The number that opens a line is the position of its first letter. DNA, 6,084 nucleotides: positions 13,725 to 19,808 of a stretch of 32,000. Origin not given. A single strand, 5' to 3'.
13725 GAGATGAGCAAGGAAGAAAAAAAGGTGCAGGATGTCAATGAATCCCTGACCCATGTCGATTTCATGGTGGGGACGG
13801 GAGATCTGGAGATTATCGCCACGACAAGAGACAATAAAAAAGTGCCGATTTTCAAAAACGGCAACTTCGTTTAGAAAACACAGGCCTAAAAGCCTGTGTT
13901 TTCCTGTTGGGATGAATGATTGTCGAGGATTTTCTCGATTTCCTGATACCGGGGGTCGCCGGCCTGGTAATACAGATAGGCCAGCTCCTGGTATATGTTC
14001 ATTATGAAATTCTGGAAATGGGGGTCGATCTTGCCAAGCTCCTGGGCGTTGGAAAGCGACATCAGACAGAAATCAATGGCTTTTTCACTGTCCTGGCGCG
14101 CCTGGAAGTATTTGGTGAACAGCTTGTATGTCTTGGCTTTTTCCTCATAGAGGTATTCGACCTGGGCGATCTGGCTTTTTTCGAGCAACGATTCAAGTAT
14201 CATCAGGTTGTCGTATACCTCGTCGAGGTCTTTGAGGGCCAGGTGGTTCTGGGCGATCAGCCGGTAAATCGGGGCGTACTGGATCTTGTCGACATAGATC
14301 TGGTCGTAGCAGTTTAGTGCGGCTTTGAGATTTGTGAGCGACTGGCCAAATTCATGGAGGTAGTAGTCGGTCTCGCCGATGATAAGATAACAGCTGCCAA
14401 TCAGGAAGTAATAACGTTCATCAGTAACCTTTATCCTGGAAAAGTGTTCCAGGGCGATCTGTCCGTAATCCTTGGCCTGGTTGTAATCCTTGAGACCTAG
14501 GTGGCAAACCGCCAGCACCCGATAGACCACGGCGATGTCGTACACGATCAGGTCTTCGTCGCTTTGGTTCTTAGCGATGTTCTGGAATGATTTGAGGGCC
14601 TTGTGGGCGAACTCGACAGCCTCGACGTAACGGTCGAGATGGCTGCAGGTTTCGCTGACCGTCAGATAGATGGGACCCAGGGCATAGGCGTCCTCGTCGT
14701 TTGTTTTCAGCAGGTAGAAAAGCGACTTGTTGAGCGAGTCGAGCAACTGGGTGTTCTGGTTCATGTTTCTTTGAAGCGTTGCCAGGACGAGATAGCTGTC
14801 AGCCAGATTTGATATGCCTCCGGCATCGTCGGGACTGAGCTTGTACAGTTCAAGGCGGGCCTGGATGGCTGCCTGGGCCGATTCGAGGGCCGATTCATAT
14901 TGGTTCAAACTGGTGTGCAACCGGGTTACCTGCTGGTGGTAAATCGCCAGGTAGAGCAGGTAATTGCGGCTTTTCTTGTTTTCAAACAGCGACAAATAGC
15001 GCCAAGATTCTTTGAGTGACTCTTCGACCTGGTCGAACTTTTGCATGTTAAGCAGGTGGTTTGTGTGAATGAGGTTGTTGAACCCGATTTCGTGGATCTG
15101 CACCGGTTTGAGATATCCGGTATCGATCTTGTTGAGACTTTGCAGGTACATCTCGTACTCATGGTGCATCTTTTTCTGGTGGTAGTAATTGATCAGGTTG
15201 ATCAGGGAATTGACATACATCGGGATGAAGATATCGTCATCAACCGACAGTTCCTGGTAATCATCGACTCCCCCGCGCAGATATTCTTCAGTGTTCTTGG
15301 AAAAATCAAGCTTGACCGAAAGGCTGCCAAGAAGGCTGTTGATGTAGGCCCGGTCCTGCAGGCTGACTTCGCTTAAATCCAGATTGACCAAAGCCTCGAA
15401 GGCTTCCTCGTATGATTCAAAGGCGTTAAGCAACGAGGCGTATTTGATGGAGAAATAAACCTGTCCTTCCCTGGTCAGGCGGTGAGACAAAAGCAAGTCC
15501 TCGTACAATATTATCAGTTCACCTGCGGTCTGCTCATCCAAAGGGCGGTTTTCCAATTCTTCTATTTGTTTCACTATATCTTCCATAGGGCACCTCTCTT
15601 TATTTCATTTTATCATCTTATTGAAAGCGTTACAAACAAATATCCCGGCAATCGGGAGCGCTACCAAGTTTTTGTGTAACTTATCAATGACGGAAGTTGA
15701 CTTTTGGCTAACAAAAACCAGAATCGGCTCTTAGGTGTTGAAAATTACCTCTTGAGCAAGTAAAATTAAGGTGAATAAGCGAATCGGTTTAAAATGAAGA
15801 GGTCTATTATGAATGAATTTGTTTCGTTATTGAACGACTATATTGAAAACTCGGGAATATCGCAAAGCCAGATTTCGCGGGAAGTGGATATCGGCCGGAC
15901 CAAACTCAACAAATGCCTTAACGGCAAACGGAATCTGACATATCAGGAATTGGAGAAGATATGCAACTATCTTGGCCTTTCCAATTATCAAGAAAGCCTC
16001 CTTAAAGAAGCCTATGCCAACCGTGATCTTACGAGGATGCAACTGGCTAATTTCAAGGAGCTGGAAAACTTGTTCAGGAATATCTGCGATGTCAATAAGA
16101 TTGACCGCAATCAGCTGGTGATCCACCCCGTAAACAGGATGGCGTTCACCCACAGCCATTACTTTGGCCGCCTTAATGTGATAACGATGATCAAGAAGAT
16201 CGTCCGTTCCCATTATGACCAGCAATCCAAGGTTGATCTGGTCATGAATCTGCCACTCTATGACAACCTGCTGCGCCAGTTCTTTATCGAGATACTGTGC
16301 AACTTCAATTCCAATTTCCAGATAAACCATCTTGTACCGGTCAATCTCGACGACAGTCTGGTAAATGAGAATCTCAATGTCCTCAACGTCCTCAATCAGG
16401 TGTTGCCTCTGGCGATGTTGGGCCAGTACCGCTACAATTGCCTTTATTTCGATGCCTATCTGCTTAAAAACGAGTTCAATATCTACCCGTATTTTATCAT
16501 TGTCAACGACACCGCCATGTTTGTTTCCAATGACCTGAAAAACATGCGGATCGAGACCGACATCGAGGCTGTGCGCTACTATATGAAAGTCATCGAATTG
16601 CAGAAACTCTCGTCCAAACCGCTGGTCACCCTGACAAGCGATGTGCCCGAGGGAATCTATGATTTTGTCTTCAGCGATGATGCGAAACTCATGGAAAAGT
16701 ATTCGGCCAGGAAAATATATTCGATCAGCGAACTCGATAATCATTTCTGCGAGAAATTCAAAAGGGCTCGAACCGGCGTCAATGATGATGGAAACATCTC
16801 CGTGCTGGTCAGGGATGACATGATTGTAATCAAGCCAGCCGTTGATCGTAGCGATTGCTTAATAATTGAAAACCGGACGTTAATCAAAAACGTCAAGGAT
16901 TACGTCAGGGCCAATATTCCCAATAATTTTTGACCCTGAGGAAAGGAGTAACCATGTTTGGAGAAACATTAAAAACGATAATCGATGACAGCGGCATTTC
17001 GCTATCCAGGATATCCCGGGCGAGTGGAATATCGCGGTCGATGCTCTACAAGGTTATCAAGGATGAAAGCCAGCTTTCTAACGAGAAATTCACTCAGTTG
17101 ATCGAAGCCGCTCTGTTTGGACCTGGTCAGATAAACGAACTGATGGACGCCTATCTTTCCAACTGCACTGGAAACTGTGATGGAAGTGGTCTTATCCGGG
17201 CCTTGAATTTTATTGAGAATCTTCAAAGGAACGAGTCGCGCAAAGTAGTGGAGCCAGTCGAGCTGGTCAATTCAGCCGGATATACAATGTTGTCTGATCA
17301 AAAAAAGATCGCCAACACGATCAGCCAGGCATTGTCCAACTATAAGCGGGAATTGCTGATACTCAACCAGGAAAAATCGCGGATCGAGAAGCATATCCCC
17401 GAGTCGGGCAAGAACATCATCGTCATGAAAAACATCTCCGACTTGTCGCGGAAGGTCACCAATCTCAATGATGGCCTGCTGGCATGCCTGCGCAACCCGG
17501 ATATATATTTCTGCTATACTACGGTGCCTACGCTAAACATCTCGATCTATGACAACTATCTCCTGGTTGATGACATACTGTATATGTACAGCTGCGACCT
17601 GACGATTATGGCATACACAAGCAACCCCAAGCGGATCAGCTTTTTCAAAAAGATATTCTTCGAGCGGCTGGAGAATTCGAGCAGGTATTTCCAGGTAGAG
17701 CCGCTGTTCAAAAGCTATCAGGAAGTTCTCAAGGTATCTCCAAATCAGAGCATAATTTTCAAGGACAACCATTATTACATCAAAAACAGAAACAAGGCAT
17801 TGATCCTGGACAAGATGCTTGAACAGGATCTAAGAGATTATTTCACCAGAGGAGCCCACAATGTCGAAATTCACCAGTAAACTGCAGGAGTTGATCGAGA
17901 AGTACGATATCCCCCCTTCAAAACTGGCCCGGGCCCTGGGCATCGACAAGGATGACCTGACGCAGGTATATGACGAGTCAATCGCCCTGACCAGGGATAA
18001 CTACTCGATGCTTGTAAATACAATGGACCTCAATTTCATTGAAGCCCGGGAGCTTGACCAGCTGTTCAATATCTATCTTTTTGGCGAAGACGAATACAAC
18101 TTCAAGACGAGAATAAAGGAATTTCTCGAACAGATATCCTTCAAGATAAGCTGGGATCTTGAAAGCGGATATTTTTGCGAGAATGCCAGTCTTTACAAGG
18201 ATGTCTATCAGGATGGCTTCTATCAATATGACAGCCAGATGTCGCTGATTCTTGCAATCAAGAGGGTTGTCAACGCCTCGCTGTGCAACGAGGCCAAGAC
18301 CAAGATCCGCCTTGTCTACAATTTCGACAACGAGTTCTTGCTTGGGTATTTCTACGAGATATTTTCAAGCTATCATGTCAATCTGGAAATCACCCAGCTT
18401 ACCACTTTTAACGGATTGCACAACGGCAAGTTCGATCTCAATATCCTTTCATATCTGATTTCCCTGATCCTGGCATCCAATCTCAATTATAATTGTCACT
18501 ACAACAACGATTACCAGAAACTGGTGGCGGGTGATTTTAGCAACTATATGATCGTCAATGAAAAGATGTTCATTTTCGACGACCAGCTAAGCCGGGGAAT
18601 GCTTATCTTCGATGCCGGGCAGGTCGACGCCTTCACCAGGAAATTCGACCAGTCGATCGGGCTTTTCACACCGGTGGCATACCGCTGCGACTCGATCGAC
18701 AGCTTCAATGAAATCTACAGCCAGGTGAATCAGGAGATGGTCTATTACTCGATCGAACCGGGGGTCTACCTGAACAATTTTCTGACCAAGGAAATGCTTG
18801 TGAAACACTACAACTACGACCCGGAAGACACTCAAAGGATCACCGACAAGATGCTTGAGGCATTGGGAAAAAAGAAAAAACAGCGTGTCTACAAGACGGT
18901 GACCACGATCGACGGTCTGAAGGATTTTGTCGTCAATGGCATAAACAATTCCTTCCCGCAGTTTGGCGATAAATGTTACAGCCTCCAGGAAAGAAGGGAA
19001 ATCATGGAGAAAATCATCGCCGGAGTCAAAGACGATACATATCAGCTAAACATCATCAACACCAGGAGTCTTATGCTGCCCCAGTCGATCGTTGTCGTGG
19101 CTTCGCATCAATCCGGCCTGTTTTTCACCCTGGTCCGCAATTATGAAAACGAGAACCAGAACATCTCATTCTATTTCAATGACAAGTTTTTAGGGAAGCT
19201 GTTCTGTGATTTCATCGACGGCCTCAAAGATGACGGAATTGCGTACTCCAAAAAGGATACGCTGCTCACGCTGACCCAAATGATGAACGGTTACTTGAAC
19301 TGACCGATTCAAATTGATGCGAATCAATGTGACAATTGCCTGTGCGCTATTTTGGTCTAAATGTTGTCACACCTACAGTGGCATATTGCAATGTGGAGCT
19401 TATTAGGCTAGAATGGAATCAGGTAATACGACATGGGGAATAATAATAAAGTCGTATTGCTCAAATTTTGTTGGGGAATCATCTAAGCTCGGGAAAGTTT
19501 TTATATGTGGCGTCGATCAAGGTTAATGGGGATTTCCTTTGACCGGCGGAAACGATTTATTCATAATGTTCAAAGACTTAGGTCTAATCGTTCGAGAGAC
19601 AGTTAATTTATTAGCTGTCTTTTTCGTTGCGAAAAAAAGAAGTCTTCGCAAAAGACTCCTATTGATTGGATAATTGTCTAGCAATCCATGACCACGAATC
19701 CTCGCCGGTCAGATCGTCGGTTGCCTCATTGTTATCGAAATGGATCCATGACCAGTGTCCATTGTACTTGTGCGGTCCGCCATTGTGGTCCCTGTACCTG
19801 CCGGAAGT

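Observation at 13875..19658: Terminator-insulated four-gene module: a TPR-repeat protein divergent from an operon of three paralogous HTH proteins of unknown family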

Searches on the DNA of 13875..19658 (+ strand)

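Call 102: search_dna_similar(query=window:13875-19658:+, collection=phages, mode=distant, max_rows=5)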
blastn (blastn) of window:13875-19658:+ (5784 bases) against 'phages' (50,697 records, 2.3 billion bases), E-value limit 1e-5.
No match.
